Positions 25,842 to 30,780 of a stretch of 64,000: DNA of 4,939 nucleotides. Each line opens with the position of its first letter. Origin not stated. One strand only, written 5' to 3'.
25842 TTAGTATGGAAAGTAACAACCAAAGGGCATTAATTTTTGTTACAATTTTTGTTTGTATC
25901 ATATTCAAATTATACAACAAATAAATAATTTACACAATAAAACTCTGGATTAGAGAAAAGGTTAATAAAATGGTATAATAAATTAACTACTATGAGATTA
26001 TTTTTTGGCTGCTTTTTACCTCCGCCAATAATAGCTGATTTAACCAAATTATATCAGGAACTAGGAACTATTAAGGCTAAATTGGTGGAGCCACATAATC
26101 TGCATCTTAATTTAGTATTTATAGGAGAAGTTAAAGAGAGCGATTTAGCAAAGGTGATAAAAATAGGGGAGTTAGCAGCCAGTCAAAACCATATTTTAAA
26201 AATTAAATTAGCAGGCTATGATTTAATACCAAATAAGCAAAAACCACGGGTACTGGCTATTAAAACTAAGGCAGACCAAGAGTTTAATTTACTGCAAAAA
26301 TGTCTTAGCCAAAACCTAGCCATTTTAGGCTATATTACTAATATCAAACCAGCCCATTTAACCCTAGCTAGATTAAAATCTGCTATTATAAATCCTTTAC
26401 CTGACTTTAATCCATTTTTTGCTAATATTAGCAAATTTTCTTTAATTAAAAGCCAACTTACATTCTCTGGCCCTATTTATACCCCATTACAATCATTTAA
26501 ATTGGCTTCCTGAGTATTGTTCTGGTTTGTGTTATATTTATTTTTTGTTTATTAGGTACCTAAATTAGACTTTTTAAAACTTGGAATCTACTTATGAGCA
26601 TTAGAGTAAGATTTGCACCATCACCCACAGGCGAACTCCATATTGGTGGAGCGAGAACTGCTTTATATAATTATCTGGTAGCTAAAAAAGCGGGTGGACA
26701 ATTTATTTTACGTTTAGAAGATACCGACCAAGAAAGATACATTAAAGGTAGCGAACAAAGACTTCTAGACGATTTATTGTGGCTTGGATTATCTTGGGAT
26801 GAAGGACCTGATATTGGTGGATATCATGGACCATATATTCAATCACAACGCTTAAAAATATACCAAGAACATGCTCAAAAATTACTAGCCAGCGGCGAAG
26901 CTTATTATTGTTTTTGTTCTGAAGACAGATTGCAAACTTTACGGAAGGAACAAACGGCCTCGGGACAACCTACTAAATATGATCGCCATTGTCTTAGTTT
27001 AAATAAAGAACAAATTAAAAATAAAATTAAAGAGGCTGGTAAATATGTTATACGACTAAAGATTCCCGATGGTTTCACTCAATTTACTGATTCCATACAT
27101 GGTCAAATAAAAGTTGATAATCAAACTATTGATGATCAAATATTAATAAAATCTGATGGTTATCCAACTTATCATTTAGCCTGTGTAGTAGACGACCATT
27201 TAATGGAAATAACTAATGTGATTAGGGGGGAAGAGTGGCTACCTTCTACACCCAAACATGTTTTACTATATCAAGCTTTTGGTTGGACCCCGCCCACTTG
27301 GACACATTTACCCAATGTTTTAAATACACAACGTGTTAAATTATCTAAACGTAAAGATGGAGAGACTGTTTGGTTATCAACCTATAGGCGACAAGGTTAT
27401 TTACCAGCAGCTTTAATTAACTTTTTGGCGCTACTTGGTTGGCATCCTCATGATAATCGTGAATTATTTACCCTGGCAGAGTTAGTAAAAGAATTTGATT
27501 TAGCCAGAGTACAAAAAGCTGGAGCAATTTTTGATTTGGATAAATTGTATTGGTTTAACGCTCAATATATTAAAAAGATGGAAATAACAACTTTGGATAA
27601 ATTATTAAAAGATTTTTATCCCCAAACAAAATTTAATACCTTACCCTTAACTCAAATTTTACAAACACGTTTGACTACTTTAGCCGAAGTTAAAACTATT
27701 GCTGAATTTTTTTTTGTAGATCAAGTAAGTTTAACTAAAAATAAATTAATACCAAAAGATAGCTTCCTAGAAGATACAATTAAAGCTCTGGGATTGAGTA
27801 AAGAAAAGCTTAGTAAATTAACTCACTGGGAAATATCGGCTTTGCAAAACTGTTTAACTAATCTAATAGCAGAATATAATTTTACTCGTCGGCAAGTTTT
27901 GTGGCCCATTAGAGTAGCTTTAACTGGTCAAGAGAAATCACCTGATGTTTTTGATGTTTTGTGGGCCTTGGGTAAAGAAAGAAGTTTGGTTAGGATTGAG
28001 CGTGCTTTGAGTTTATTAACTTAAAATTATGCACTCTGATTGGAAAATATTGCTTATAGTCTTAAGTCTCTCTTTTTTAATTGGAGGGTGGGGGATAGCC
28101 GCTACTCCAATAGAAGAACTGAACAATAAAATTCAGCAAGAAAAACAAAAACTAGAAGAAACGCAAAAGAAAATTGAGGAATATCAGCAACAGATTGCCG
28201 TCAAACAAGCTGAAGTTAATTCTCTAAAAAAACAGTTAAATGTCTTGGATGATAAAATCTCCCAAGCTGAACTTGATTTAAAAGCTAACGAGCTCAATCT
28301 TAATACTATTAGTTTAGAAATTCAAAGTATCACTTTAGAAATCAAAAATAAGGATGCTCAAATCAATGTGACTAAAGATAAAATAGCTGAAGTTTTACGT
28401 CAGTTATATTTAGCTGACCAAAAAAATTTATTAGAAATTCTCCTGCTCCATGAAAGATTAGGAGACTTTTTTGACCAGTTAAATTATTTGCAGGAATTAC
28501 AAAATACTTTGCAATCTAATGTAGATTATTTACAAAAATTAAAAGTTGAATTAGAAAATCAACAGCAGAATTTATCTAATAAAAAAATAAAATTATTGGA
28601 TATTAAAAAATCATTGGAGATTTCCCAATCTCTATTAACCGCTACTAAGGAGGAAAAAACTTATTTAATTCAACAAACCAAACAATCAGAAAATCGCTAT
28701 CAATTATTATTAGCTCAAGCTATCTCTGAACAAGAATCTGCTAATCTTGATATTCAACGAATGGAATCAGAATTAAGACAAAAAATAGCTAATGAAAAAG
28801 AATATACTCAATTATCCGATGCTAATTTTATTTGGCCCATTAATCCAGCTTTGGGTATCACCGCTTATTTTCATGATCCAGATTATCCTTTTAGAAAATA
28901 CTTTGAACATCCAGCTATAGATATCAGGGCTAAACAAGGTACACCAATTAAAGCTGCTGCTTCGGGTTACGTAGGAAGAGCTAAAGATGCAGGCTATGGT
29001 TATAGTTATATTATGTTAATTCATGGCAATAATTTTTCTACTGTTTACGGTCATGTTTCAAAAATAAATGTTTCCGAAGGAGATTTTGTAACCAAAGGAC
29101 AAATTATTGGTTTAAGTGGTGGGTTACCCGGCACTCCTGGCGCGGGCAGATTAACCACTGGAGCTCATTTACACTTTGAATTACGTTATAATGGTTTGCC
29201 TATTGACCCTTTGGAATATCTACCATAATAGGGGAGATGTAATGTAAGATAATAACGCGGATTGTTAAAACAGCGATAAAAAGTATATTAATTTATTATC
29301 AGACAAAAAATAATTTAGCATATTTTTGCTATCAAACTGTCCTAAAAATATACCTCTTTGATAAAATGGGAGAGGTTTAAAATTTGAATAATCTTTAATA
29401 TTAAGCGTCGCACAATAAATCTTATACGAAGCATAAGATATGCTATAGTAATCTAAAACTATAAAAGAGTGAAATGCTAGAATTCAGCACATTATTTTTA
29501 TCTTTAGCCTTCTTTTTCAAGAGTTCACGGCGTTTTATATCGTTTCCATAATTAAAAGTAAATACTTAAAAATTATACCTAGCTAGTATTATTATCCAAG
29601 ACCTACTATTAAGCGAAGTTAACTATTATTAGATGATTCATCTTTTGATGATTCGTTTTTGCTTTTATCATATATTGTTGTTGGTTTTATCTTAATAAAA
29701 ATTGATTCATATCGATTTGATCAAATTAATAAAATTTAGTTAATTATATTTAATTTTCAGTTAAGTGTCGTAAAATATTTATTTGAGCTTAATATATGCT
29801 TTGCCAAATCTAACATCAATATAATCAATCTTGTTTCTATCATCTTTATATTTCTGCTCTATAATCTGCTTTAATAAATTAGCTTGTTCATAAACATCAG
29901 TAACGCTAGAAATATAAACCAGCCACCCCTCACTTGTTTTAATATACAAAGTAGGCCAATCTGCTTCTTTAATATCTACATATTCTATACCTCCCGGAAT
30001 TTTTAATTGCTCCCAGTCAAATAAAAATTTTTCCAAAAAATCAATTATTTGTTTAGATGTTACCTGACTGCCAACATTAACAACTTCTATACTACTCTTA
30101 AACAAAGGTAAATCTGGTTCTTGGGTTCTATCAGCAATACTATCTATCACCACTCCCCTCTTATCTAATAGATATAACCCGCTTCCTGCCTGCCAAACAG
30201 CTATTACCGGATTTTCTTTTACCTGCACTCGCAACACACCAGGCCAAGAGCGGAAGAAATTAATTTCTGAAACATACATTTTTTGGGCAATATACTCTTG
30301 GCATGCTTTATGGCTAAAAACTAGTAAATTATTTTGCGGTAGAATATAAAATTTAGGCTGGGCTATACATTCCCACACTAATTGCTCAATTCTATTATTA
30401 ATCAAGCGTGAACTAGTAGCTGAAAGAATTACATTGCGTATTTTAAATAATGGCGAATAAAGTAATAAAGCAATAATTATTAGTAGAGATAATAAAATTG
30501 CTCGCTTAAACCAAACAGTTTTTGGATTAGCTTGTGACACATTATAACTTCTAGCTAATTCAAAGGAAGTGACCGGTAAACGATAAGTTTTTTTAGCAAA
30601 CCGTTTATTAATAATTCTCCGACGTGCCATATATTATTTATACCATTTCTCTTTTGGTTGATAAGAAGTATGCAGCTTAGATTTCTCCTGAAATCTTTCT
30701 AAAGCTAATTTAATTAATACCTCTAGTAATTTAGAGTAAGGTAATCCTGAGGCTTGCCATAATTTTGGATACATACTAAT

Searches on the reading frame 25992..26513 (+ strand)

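Call 76: search_protein_families(library=pfam, proteins=[window:25992-26513:+])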
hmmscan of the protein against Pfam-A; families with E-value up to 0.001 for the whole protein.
window:25992-26513:+ (173 aa): 1 family
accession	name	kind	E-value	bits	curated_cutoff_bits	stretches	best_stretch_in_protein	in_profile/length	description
PF02834.22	LigT_PEase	-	6.6e-15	55.5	23.3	1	10-88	4-86/87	LigT like Phosphoesterase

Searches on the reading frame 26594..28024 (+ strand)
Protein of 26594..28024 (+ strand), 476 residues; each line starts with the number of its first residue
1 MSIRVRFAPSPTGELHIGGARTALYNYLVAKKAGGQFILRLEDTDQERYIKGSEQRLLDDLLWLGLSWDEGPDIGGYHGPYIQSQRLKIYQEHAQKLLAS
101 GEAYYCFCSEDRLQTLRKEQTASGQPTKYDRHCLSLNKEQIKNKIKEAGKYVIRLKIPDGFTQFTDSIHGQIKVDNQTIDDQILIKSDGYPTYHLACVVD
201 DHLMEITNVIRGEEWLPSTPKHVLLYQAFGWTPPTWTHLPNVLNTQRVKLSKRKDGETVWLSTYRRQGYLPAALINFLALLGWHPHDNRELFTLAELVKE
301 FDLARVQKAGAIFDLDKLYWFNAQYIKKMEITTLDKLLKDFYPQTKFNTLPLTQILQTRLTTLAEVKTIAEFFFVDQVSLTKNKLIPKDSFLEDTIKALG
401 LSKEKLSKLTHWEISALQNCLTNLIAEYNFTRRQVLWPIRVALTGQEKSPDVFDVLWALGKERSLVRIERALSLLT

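Call 76: search_protein_families(library=pfam, proteins=[window:26594-28024:+])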
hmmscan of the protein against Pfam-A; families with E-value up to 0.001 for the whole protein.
window:26594-28024:+ (476 aa): 2 families
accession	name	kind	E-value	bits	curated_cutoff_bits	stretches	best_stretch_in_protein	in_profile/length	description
PF00749.27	tRNA-synt_1c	-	5.1e-111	371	23.4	1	3-320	2-314/314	tRNA synthetases class I (E and Q), catalytic domain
PF19269.4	Anticodon_2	-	1.8e-26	93.7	23.6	1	296-472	4-141/141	Anticodon binding domain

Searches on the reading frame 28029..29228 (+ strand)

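Call 77: search_protein_families(library=pfam, proteins=[window:28029-29228:+])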
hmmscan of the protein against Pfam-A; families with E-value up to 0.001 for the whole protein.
window:28029-29228:+ (399 aa): 1 family
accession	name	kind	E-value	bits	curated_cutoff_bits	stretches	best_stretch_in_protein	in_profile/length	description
PF01551.29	Peptidase_M23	-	6.4e-26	90.8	28.7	1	294-394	3-96/96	Peptidase family M23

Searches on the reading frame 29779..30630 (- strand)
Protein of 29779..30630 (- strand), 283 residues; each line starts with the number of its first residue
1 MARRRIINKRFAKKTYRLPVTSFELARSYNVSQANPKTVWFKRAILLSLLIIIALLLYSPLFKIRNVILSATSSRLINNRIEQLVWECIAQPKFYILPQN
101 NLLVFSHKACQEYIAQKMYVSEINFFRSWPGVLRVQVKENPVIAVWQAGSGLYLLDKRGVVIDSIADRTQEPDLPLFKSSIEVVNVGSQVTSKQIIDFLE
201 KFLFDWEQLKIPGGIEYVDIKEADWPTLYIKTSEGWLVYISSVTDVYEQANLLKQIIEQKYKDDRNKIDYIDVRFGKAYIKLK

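Call 77: search_protein_families(library=pfam, proteins=[window:29779-30630:-])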
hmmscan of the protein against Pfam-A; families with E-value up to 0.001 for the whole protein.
window:29779-30630:- (283 aa): 1 family
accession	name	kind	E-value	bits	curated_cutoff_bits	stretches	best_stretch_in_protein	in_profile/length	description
PF03799.20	FtsQ_DivIB_C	-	8.2e-06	27.1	21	1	144-274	1-114/114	Cell division protein FtsQ/DivIB, C-terminal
